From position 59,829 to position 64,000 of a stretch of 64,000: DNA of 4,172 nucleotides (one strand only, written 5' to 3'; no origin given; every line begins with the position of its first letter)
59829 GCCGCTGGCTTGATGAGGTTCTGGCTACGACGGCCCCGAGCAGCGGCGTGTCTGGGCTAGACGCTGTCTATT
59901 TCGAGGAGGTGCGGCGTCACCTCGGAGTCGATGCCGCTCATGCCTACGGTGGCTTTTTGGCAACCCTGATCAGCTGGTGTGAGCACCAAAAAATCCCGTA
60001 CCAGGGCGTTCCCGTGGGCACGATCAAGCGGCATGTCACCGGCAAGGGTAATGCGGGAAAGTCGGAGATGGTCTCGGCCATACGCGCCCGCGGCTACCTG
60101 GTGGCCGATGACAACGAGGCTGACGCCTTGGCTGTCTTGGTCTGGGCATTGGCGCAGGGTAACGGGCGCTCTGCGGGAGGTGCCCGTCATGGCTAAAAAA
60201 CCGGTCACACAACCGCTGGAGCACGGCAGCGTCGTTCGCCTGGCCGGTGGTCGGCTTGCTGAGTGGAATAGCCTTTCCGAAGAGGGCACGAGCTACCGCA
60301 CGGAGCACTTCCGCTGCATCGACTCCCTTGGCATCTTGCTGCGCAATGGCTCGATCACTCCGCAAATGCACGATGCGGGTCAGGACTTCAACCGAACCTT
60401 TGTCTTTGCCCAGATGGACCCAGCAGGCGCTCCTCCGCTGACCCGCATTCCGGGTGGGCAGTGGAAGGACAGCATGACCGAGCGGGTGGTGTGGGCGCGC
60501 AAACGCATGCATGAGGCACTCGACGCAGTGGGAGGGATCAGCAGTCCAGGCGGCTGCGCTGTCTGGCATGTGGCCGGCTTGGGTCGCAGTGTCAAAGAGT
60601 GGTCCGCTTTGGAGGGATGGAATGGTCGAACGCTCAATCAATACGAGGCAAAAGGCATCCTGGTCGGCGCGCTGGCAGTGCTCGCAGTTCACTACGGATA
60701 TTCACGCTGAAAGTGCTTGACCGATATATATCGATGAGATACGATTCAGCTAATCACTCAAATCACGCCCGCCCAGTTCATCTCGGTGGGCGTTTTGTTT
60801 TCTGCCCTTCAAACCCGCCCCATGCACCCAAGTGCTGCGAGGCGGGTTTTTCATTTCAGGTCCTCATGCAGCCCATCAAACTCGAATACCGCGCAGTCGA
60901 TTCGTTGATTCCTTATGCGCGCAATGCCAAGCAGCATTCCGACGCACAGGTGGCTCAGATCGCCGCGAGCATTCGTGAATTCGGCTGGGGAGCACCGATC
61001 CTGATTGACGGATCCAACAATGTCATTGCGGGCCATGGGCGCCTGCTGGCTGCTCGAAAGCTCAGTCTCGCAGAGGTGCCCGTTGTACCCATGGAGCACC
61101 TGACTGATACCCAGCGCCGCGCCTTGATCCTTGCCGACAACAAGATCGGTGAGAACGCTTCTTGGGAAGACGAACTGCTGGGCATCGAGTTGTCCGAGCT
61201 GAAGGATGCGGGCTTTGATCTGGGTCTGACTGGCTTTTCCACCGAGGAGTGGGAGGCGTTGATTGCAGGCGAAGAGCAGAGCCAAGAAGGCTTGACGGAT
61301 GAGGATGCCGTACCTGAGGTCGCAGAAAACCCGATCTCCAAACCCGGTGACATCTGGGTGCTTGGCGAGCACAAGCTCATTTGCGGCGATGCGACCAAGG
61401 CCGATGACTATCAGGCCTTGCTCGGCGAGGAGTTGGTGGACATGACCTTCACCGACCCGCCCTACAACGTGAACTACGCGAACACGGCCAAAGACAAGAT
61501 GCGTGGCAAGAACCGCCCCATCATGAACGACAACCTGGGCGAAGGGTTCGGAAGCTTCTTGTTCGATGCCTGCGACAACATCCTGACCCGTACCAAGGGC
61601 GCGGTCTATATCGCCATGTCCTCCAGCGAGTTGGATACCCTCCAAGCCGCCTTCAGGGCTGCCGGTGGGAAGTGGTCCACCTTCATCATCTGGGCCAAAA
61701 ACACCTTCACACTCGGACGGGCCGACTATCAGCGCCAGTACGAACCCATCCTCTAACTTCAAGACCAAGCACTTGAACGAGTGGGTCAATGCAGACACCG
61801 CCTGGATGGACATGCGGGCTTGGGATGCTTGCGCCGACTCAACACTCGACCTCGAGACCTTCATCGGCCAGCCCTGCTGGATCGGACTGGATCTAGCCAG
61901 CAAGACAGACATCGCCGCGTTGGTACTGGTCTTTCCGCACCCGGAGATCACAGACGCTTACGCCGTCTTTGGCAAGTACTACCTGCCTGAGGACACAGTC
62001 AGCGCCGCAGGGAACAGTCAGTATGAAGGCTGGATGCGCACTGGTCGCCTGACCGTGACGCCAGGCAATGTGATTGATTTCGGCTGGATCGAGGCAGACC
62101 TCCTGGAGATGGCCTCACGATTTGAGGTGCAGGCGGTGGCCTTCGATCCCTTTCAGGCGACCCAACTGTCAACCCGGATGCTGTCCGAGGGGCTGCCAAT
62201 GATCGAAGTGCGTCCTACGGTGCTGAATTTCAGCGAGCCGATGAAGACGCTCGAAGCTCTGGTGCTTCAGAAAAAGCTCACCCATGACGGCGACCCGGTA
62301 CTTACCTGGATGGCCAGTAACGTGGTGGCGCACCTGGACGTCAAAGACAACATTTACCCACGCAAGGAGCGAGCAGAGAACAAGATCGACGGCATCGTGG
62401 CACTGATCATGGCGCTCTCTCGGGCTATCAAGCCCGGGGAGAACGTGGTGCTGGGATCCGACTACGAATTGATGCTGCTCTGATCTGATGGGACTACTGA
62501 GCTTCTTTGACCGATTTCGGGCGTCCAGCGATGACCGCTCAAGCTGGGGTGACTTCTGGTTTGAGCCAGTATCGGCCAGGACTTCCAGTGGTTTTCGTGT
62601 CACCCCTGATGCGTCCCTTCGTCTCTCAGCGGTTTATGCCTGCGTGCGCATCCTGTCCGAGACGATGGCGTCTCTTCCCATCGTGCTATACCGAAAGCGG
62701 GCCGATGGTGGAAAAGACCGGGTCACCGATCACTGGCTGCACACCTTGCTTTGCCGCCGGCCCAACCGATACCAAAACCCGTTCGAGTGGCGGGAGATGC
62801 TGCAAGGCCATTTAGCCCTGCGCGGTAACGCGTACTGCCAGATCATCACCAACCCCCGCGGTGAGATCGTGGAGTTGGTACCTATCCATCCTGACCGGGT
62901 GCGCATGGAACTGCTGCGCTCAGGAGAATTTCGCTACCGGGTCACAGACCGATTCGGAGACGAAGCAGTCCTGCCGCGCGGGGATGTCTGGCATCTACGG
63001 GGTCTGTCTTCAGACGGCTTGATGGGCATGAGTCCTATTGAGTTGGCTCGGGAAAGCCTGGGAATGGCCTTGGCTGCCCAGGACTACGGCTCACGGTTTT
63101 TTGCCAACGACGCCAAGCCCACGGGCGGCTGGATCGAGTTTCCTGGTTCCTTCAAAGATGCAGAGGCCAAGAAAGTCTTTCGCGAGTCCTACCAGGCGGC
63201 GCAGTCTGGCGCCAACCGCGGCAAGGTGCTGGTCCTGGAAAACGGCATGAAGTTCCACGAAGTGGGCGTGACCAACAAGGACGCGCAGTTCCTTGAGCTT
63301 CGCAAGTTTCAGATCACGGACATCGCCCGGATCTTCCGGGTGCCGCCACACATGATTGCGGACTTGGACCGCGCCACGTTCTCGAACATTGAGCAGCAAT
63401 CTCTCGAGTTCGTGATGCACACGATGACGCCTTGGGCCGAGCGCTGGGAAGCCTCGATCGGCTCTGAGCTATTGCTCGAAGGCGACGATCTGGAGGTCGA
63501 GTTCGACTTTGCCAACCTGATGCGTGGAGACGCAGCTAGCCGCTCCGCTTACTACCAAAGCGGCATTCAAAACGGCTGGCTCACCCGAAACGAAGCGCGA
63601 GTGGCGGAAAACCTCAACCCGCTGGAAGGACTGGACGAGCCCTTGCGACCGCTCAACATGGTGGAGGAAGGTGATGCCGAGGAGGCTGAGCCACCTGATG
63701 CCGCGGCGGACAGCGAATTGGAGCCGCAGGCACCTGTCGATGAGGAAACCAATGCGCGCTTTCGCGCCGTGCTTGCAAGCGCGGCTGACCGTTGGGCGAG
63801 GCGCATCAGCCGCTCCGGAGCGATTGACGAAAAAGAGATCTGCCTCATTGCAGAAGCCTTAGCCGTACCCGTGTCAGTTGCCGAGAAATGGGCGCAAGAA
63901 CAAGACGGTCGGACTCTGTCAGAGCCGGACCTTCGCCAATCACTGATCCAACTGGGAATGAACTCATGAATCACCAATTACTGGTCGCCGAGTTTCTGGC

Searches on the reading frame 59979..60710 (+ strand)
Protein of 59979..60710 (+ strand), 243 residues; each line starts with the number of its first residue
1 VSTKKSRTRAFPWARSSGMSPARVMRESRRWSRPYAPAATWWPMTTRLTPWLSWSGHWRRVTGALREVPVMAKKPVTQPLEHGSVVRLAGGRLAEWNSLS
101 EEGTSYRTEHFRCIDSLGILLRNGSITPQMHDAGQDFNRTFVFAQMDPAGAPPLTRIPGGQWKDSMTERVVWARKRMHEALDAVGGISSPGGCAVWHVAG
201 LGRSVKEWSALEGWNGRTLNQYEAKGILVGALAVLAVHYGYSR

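Call 42: search_protein_families(library=pfam, proteins=[window:59979-60710:+], max_evalue=0.01)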
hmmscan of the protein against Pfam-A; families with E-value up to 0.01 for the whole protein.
window:59979-60710:+ (243 aa): 1 family
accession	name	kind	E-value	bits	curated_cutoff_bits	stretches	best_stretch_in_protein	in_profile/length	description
PF20057.4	DUF6456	-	9.6e-06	26.2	26.3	1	126-240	25-135/136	Domain of unknown function (DUF6456)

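Call 43: search_protein_families(library=phrogs, proteins=[window:59979-60710:+], max_evalue=0.001)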
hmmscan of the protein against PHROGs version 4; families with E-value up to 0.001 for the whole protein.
window:59979-60710:+ (243 aa): 0 families

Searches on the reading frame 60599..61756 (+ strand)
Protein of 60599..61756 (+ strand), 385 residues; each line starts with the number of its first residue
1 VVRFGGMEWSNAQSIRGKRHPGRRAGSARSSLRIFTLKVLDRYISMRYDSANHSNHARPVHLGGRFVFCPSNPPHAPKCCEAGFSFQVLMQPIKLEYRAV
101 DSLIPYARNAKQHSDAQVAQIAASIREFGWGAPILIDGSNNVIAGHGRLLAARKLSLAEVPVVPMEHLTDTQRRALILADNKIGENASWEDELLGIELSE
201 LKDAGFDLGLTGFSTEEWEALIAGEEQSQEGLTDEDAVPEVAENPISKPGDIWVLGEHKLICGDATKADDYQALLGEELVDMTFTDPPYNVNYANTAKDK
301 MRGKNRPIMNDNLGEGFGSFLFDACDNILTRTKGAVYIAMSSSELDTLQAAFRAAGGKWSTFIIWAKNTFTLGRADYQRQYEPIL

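Call 42: search_protein_families(library=pfam, proteins=[window:60599-61756:+], max_evalue=0.01)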
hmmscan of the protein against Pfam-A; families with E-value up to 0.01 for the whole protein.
window:60599-61756:+ (385 aa): 1 family
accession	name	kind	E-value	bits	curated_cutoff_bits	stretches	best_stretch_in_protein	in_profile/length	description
PF02195.25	ParB_N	-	0.00048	20.6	26.3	1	111-178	20-90/95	ParB N-terminal domain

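Call 43: search_protein_families(library=phrogs, proteins=[window:60599-61756:+], max_evalue=0.001)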
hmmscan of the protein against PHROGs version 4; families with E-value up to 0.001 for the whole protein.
window:60599-61756:+ (385 aa): 16 families
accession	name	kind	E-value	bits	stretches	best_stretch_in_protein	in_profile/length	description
phrog_498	-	other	6.6e-104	349.7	1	88-385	28-323/633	DNA methyltransferase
phrog_15396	-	DNA, RNA and nucleotide metabolism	6.2e-51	174.7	1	94-244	3-153/258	ParB-like partition nuclease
phrog_620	-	DNA, RNA and nucleotide metabolism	3.5e-50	172.1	1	92-245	6-160/217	ParB-like partition protein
phrog_8071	-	DNA, RNA and nucleotide metabolism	2.2e-38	133.5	1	91-299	3-213/389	ParB-like partition protein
phrog_930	-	DNA, RNA and nucleotide metabolism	1.9e-32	113.9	1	91-242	3-153/223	ParB-like partition protein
phrog_940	-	DNA, RNA and nucleotide metabolism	5.8e-25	89.3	1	90-226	1-135/388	nuclease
phrog_723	-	DNA, RNA and nucleotide metabolism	1.6e-17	65.1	1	93-235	11-156/223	ParB-like partition protein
phrog_9353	-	unknown function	3.9e-16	60.7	1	106-240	22-157/245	-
phrog_18056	-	DNA, RNA and nucleotide metabolism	1.6e-11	44.7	1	94-181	2-88/387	ParB-like partition nuclease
phrog_4715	-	DNA, RNA and nucleotide metabolism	1.5e-10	41.1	1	99-192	151-248/630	ParB-like partition protein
phrog_6218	-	DNA, RNA and nucleotide metabolism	2e-09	38.1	1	97-181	7-96/506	ParB-like partition protein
phrog_67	-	other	5.6e-08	33.3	1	242-385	112-240/743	DNA methyltransferase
phrog_5475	-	unknown function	3.2e-07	30.5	1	101-166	9-73/458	-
phrog_3264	-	DNA, RNA and nucleotide metabolism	3.4e-06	27.9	1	110-186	64-143/337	ParB-like partition protein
phrog_26387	-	DNA, RNA and nucleotide metabolism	0.00064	20.2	0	98-165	13-85/252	ParB-like partition nuclease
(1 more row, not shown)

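Call 45: search_dna_similar(query=window:60599-61756:+, collection=phages, mode=protein, max_rows=8)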
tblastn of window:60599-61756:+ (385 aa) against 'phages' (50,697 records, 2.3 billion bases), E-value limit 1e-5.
Records with a match: 608; places in all: 628; records where one place covers at least 80% of the query: 57.
Best place of each record, by identity: 60-80% 4; <60% 604.
By first word of the organism name: Streptococcus 169; Microbacterium 64; Gordonia 50; Pseudomonas 22; Porphyromonas 18; Bacteriophage 17; Lactobacillus 17; Escherichia 16; Rhizobium 14; Lactococcus 14; and 70 more.
By host as written in the record: - 50; Gordonia terrae 3612 44; Microbacterium foliorum NRRL B-24224 30; Microbacterium paraoxydans NWU1 16; Escherichia coli 12; Streptococcus suis 11; Rhodobacter capsulatus YW1 11; Microbacterium foliorum NRRL B-24224 SEA 10; and 302 more.
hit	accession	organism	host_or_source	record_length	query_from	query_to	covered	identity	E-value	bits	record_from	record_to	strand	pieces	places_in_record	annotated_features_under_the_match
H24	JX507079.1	Acidithiobacillus phage AcaML1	Acidithiobacillus caldus ATCC 51756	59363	74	385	81%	61.2%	3e-115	374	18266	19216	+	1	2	DNA modification methylase (x2)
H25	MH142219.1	Acidithiobacillus phage AcaML1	Acidithiobacillus caldus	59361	74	385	81%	61.2%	3e-115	374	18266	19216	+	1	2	record has no annotation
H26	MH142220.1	Acidithiobacillus phage AcaML1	Acidithiobacillus caldus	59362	74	385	81%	61.2%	3e-115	374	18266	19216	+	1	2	record has no annotation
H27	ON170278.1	Ralstonia phage YO164_3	Ralstonia solanacearum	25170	94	385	76%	61.0%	8e-107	350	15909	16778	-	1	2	record has no annotation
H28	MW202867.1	Caudoviricetes sp.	Manatee Spring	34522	94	385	76%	49.8%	1e-74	258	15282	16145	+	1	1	adenine specific DNA methyltransferase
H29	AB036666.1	Wolbachia phage WO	-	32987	93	385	76%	45.7%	1e-81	278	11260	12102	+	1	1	none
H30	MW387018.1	Gardnerella phage vB_Gva_AB1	Gardnerella vaginalis P680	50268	100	385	74%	46.7%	6e-69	241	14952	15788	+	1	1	DNA modification methylase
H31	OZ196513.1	Vibrio phage D93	Seawater and oysters mix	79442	86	385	78%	44.4%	2e-70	245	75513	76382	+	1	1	DNA methyltransferase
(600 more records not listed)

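Call 47: get_annotated_region(hit=H24, flank=4000)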
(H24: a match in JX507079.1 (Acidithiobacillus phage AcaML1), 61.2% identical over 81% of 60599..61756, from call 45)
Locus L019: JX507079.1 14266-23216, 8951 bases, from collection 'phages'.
description: Acidithiobacillus phage AcaML1, complete genome.
organism: Acidithiobacillus phage AcaML1 (NCBI taxid 1229761)
taxonomy: Viruses; Duplodnaviria; Heunggongvirae; Uroviricota; Caudoviricetes
host: Acidithiobacillus caldus ATCC 51756; source: -; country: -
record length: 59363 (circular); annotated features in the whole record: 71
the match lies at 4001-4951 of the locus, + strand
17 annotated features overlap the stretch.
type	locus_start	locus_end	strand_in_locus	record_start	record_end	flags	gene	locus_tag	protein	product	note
CDS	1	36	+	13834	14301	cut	-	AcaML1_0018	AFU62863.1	putative polynucleotidyltransferase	Gp18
CDS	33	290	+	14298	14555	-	-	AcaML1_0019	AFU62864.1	hypothetical protein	Gp19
CDS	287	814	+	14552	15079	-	-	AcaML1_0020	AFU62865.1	hypothetical protein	Gp20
CDS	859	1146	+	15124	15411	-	-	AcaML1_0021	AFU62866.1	hypothetical protein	Gp21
CDS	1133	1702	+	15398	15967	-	-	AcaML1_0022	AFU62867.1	hypothetical protein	Gp22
CDS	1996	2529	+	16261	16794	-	-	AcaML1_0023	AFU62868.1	hypothetical protein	Gp23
CDS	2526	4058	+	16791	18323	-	-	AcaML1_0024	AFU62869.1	DNA modification methylase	Gp24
CDS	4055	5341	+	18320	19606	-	-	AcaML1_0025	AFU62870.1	DNA modification methylase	Gp25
CDS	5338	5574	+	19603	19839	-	-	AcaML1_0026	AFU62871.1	hypothetical protein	Gp26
CDS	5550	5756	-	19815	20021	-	-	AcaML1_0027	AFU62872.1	hypothetical protein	Gp27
CDS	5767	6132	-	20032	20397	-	-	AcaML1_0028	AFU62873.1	hypothetical protein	Gp28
CDS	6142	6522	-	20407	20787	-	-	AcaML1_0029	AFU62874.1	hypothetical protein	Gp29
CDS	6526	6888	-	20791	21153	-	-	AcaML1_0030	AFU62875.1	hypothetical protein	Gp30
CDS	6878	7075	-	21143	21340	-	-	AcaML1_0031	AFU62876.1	hypothetical protein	Gp31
CDS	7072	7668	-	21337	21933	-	-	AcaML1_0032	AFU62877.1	hypothetical protein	Gp32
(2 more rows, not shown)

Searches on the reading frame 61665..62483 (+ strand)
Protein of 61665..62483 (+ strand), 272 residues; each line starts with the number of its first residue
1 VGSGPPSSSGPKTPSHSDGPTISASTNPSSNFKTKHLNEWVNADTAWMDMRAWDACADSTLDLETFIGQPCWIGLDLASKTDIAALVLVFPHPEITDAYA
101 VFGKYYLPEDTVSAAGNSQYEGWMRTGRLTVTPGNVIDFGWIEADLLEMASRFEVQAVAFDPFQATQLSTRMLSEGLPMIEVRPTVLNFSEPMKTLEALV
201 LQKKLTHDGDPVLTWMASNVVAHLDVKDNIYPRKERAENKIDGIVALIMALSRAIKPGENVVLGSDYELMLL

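Call 42: search_protein_families(library=pfam, proteins=[window:61665-62483:+], max_evalue=0.01)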
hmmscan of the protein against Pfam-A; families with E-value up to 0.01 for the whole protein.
window:61665-62483:+ (272 aa): 1 family
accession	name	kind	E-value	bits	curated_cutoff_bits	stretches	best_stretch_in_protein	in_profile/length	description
PF20441.4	TerL_nuclease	-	1.7e-41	142.7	24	1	30-255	57-283/286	Terminase large subunit, endonuclease domain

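Call 43: search_protein_families(library=phrogs, proteins=[window:61665-62483:+], max_evalue=0.001)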
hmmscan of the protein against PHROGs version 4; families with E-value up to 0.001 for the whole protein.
window:61665-62483:+ (272 aa): 5 families
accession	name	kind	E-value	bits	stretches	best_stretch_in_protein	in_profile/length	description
phrog_2699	-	head and packaging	4.3e-74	250.2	1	29-261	66-300/315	terminase large subunit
phrog_9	-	head and packaging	3.3e-72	245.5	1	26-260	438-669/812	terminase large subunit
phrog_7331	-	head and packaging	1.4e-28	99.8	1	164-259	2-97/113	terminase large subunit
phrog_37124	-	unknown function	2.5e-11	44.6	1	75-185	1-125/143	-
phrog_5909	-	head and packaging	0.00049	20.3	0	27-96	55-133/285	terminase large subunit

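Call 44: search_dna_similar(query=window:61665-62483:+, collection=phages, mode=protein, max_rows=8)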
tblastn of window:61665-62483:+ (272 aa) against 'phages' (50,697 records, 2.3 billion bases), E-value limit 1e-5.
Records with a match: 1782; places in all: 1784; records where one place covers at least 80% of the query: 1516.
Best place of each record, by identity: 60-80% 1; <60% 1781.
By first word of the organism name: Vibrio 219; Mycobacterium 173; Streptococcus 160; Staphylococcus 153; Enterococcus 120; Paenibacillus 110; Arthrobacter 99; Streptomyces 63; Ralstonia 62; Bacillus 62; and 90 more.
By host as written in the record: - 239; Mycobacterium smegmatis mc2 155 123; Arthrobacter sp. ATCC 21022 62; Ralstonia solanacearum 49; Gordonia terrae 3612 42; Paenibacillus larvae 42; Enterococcus faecalis 42; Escherichia coli 40; and 539 more.
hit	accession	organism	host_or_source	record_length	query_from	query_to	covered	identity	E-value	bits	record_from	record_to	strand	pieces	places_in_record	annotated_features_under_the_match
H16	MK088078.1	Marinobacter phage AS1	Marinobacter sp. D1S9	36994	21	256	87%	64.8%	2e-96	315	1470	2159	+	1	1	terminase large subunit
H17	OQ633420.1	Pseudomonas phage PotUPM1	Pseudomonas otitidis NK1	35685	25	255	85%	57.3%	1e-72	246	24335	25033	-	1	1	terminase large subunit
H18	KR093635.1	Moraxella phage Mcat11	Moraxella catarrhalis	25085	24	255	85%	56.6%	9e-75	253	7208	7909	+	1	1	terminase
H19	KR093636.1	Moraxella phage Mcat12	Moraxella catarrhalis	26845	24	255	85%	56.6%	9e-75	253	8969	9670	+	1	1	terminase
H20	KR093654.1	Moraxella phage Mcat30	Moraxella catarrhalis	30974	24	255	85%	56.6%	9e-75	253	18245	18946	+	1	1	terminase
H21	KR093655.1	Moraxella phage Mcat31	Moraxella catarrhalis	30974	24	255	85%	56.6%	9e-75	253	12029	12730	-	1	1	terminase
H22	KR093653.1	Moraxella phage Mcat29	Moraxella catarrhalis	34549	24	255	85%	56.6%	9e-75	253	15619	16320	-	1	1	terminase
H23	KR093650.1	Moraxella phage Mcat26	Moraxella catarrhalis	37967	24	255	85%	56.6%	9e-75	253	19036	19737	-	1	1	terminase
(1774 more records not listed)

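Call 46: get_annotated_region(hit=H16, flank=2000)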
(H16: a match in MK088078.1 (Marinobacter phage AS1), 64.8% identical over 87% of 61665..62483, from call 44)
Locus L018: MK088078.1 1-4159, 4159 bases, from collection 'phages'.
description: Marinobacter phage AS1, complete genome.
organism: Marinobacter phage AS1 (NCBI taxid 2484222)
taxonomy: Viruses; Duplodnaviria; Heunggongvirae; Uroviricota; Caudoviricetes
host: Marinobacter sp. D1S9; source: seawater; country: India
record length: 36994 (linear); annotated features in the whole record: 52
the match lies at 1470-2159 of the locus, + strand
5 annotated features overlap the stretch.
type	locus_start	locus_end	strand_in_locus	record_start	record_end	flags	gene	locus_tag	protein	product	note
CDS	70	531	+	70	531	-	-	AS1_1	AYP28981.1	P27 family terminase small subunit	-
CDS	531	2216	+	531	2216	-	-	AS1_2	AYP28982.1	terminase large subunit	-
CDS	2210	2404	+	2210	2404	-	-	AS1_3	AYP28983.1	hypothetical protein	Gp3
CDS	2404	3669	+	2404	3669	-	-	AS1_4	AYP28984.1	putative portal protein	-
CDS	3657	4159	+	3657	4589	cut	-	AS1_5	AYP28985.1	serine peptidase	-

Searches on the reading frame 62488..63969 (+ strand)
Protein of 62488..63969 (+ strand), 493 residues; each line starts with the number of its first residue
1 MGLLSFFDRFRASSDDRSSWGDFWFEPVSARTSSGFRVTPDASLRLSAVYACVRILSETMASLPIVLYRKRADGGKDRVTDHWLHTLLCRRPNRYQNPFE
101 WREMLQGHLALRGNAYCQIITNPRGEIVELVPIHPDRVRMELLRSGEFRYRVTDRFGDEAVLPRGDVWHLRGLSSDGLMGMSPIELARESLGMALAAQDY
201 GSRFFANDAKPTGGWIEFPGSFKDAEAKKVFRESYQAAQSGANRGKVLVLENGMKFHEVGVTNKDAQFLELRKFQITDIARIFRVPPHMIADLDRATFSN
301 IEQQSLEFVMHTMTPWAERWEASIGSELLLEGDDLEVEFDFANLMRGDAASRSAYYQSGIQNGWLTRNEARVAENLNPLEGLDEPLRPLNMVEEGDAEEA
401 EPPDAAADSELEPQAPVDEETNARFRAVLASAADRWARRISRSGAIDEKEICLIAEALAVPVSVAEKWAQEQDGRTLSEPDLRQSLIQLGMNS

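Call 42: search_protein_families(library=pfam, proteins=[window:62488-63969:+], max_evalue=0.01)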
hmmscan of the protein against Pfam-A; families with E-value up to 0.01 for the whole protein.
window:62488-63969:+ (493 aa): 1 family
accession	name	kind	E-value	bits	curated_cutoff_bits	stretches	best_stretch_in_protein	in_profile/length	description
PF04860.17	Phage_portal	-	4e-114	381.6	39.1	1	47-375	1-321/321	Phage portal protein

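Call 62: find_encoding_contigs(protein=window:62488-63969:+, flank=6000, max_places=8)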
Protein window:62488-63969:+ (493 aa): 1 contig read that carries it; 1 place shown.
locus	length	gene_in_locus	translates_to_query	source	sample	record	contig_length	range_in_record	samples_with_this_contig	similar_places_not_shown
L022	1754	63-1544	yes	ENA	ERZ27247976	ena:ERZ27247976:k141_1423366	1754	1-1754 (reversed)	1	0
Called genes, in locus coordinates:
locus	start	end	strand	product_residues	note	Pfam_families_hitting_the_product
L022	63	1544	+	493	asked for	PF04860:Phage_portal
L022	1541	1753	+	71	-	?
